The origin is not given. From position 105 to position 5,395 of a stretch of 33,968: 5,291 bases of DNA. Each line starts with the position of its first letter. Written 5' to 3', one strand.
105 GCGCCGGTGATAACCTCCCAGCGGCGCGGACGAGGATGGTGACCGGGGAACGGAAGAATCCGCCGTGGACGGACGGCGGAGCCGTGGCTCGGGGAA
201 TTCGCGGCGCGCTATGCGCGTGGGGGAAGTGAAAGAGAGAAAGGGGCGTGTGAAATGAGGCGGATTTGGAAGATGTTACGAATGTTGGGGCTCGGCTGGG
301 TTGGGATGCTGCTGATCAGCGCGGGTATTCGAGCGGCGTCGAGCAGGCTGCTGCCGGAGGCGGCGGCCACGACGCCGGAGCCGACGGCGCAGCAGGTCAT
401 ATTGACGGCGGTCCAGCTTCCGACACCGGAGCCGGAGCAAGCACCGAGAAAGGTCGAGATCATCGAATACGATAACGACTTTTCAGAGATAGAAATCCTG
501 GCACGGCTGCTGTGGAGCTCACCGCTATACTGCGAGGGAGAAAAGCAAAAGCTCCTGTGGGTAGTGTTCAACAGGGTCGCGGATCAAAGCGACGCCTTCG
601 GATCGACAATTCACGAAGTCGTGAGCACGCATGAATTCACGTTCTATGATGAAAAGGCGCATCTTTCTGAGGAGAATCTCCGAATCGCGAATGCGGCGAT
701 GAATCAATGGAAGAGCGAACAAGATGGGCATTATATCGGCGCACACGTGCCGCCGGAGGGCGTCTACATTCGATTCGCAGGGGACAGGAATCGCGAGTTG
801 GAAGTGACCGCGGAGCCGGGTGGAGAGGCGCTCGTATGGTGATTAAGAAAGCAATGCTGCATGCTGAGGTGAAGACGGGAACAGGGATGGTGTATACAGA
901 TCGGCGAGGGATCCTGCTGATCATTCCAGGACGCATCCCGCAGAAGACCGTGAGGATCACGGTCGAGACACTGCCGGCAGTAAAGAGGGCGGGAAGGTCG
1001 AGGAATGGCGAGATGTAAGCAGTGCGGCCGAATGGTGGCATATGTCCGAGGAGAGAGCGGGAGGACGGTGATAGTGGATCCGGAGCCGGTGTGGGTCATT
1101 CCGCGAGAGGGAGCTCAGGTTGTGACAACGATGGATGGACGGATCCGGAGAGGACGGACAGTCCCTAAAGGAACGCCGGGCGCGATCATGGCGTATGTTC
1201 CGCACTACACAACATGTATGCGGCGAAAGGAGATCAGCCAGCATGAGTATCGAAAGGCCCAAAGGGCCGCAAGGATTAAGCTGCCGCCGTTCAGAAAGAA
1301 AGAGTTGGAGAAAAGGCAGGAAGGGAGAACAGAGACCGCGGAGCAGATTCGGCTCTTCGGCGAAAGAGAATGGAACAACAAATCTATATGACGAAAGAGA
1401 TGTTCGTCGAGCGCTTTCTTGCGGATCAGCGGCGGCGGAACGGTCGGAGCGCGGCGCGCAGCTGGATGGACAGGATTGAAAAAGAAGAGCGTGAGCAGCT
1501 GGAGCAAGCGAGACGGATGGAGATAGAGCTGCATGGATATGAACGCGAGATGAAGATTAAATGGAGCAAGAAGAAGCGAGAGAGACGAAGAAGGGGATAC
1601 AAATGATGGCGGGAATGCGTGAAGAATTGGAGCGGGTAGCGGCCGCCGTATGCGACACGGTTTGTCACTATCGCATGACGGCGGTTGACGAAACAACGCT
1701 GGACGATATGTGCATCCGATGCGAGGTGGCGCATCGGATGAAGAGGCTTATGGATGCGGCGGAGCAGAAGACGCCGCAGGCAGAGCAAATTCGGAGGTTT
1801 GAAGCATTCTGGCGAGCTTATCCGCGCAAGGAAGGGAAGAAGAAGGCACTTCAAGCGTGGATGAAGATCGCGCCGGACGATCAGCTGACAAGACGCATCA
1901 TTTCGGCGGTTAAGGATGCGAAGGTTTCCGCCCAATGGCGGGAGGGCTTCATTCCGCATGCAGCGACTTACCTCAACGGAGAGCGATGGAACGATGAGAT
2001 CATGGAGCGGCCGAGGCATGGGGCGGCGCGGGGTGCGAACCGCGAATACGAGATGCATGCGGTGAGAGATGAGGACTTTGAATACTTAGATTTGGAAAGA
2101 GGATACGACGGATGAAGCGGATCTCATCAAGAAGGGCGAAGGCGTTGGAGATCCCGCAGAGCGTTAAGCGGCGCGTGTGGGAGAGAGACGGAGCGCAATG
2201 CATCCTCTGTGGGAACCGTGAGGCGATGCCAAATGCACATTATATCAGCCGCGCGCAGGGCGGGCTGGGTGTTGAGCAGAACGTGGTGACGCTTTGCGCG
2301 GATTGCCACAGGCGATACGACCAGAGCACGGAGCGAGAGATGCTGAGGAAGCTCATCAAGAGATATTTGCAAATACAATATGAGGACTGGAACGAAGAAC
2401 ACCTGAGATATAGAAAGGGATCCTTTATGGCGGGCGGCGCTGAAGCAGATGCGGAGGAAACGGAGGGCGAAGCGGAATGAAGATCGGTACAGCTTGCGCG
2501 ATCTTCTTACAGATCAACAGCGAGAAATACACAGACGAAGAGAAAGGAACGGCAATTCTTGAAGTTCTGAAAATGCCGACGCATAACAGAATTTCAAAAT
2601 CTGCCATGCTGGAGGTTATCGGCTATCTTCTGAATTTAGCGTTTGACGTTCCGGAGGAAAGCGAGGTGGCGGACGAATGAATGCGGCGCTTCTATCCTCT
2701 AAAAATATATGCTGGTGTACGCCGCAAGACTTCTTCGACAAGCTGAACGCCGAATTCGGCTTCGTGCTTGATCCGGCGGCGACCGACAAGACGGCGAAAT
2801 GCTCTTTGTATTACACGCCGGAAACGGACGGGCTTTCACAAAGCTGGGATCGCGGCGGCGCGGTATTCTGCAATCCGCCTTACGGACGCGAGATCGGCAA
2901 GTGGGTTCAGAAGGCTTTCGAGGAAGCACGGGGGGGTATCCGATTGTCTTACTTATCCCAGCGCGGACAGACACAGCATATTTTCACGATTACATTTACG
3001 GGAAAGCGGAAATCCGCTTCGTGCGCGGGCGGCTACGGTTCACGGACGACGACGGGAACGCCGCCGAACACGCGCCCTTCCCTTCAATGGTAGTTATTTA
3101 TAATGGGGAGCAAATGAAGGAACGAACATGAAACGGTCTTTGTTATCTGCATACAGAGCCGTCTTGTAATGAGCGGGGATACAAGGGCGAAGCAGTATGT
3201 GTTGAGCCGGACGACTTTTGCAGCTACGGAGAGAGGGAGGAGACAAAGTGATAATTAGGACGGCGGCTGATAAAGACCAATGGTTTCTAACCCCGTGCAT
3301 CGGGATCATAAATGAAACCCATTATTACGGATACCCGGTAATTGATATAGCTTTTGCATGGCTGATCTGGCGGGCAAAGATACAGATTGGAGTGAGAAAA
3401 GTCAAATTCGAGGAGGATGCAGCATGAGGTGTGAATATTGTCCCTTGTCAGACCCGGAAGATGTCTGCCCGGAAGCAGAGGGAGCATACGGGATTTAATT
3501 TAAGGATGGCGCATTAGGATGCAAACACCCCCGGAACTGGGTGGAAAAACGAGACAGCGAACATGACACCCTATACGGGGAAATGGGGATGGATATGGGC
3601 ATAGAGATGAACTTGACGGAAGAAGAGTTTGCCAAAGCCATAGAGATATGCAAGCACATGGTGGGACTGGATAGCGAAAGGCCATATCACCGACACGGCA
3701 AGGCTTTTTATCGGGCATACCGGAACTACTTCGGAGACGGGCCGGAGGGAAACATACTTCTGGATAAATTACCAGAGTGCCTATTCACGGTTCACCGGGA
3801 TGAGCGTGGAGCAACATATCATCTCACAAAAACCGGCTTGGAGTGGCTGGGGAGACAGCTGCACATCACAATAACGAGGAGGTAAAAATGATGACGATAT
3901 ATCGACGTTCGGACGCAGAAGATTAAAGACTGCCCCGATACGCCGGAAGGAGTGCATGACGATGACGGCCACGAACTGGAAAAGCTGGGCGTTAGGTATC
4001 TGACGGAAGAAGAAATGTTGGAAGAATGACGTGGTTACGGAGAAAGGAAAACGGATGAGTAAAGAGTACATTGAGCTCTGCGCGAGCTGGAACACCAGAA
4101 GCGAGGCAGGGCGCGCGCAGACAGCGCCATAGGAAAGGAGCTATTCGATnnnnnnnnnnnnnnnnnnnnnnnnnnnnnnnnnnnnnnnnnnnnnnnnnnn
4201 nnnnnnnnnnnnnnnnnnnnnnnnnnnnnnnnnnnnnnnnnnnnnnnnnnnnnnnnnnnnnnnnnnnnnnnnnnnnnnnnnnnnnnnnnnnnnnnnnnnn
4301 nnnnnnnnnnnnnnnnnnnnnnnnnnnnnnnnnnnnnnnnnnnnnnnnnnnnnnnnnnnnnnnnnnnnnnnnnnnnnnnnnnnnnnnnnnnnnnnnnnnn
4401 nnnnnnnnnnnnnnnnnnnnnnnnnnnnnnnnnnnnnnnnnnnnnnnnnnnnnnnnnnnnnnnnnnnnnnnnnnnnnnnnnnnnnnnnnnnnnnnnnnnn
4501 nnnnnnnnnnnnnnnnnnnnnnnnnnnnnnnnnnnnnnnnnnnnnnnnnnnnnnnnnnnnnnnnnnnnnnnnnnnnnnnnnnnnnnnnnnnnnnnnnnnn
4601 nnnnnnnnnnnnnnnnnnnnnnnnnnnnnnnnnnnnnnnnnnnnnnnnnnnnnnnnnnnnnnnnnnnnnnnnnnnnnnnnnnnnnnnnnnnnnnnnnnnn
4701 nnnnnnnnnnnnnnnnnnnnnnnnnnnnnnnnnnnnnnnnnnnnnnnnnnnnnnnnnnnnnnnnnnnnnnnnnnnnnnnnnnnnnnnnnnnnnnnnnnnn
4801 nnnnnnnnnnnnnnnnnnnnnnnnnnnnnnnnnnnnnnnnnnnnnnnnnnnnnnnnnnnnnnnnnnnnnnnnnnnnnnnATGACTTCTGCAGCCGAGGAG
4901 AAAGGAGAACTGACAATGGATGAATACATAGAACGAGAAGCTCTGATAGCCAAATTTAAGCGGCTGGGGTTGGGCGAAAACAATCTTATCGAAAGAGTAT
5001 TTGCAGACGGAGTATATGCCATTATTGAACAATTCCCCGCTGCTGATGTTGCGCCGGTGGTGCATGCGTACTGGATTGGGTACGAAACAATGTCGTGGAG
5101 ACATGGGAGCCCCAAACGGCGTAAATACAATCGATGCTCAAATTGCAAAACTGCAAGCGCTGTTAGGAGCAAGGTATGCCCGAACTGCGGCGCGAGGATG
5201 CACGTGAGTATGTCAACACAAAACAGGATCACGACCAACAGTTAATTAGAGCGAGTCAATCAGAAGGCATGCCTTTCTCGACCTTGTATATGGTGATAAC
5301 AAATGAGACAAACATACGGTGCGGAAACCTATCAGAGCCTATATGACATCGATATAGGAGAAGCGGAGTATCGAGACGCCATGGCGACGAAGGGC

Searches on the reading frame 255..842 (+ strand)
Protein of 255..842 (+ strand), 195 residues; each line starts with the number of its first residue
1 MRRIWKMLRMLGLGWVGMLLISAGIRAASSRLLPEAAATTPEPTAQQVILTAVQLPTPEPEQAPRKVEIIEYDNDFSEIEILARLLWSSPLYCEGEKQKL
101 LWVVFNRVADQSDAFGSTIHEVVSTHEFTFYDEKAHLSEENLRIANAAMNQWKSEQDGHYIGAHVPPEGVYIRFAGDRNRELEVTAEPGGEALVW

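Call 37: search_protein_families(library=pfam, proteins=[window:255-842:+], max_evalue=0.01)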
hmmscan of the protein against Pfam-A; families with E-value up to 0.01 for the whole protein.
window:255-842:+ (195 aa): 1 family
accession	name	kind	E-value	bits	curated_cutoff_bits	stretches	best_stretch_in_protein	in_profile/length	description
PF07486.17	Hydrolase_2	-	0.00018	22.5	27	1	102-156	12-68/100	Cell Wall Hydrolase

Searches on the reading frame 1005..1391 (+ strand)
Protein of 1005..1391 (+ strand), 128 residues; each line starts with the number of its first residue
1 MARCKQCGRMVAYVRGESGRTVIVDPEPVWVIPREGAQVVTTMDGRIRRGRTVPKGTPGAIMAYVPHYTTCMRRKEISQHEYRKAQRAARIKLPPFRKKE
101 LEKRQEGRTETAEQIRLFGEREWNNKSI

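Call 37: search_protein_families(library=pfam, proteins=[window:1005-1391:+], max_evalue=0.01)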
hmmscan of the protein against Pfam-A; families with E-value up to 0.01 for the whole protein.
window:1005-1391:+ (128 aa): 1 family
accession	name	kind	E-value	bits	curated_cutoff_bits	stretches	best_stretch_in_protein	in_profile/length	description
PF08209.17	Sgf11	-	0.0038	17.2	26.4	0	3-15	6-18/33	Sgf11 (transcriptional regulation protein)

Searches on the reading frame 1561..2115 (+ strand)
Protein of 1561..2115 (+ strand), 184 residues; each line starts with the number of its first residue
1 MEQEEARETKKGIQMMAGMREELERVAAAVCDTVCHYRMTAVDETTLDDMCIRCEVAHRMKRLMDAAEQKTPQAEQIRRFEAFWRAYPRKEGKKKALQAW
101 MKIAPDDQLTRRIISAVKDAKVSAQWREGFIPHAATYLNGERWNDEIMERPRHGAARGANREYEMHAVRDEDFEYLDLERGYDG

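Call 37: search_protein_families(library=pfam, proteins=[window:1561-2115:+], max_evalue=0.01)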
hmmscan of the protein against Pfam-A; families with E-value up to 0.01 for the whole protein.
window:1561-2115:+ (184 aa): 1 family
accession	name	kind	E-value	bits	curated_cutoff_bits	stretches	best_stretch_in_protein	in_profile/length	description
PF05524.18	PEP-utilisers_N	-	0.0052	17.4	24.4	1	55-126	32-97/121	PEP-utilising enzyme, N-terminal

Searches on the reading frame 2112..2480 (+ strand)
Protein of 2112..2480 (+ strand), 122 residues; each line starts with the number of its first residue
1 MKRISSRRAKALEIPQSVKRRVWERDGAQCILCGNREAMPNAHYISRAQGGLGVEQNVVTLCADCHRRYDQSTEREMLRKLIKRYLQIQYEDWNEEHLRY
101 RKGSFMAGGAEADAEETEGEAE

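Call 37: search_protein_families(library=pfam, proteins=[window:2112-2480:+], max_evalue=0.01)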
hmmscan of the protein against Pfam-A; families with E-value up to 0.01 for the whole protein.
window:2112-2480:+ (122 aa): 4 families
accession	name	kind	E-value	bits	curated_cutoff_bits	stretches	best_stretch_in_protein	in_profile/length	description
PF14279.12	HNH_5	-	4.4e-06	27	27.5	1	30-81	1-55/56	HNH endonuclease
PF01844.29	HNH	-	3.6e-05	24.3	21.4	1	30-69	1-44/47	HNH endonuclease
PF13391.12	HNH_2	-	0.0018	18.5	21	1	38-71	11-60/66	HNH endonuclease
PF03264.19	Cytochrom_NNT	-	0.006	16.8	24.1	1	10-67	108-165/174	NapC/NirT cytochrome c family, N-terminal region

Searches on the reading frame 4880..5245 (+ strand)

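Call 4: search_protein_families(library=pfam, proteins=[window:4880-5245:+], max_evalue=1)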
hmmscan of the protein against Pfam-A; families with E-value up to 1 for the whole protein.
window:4880-5245:+ (121 aa): 17 families
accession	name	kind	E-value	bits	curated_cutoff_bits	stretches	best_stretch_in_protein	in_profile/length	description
PF13248.11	Zn_ribbon_3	-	1.8e-06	27.6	27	1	84-107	3-26/26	zinc-ribbon domain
PF12773.13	DZR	-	0.00029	21.4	27.3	1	85-104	26-45/45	Double zinc ribbon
PF17032.10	Zn_ribbon_15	-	0.0031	18.7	28.9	1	80-104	49-73/73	zinc-ribbon family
PF04828.22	GFA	-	0.0047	17.4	24.3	1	63-115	41-89/115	Glutathione-dependent formaldehyde-activating enzyme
PF04606.18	Ogr_Delta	-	0.0048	17.2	26.3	1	100-118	2-20/47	Ogr/Delta-like zinc finger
PF12172.15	zf-ChsH2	-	0.019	15.2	23.2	1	85-106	13-34/37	ChsH2, rubredoxin-like zinc ribbon domain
PF18912.6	DZR_2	-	0.025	14.8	27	1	85-108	9-32/56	Double zinc ribbon domain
PF06906.16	DUF1272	-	0.051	14.1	25.3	1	86-106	29-50/57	Protein of unknown function (DUF1272)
PF01155.25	HypA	-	0.072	13.6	28.9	1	85-109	72-98/112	Hydrogenase/urease nickel incorporation, metallochaperone, hypA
PF12760.12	Zn_ribbon_IS1595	-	0.08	13.4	25.4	1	99-113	20-34/46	Transposase zinc-ribbon domain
PF07282.18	Cas12f1-like_TNB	-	0.16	12.6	26.3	1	85-108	30-51/60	Cas12f1-like, TNB domain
PF22747.2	Zn_ribbon_DUF2089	-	0.32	11.6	27.6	1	100-110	1-11/32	DUF2089 zinc ribbon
PF01096.23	Zn_ribbon_TFIIS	-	0.34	11.2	21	0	99-116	2-19/39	Transcription factor S-II (TFIIS)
PF24441.1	DUF7560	-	0.36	11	27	0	99-117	7-25/44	Family of unknown function (DUF7560)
PF24463.1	DUF7577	-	0.38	10.9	28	0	99-106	4-11/27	Domain of unknown function (DUF7577)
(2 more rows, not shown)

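Call 5: search_protein_families(library=phrogs, proteins=[window:4880-5245:+], max_evalue=0.1)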
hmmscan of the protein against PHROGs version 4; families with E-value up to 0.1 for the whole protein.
window:4880-5245:+ (121 aa): 7 families
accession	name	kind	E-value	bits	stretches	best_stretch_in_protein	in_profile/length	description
phrog_22543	-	unknown function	5.9e-09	37.3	1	13-108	1-98/105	-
phrog_10714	-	unknown function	0.0047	18.1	1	81-110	71-102/109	-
phrog_2546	-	unknown function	0.0098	17.1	1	85-120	2-37/180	-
phrog_20891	-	DNA, RNA and nucleotide metabolism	0.024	15.3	1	73-112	65-104/219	HNH endonuclease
phrog_14275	-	unknown function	0.034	14.8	1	84-113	4-33/178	-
phrog_9700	-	unknown function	0.037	13.9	1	83-115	6-38/483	-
phrog_28209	-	unknown function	0.045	14.2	1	78-121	168-208/259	-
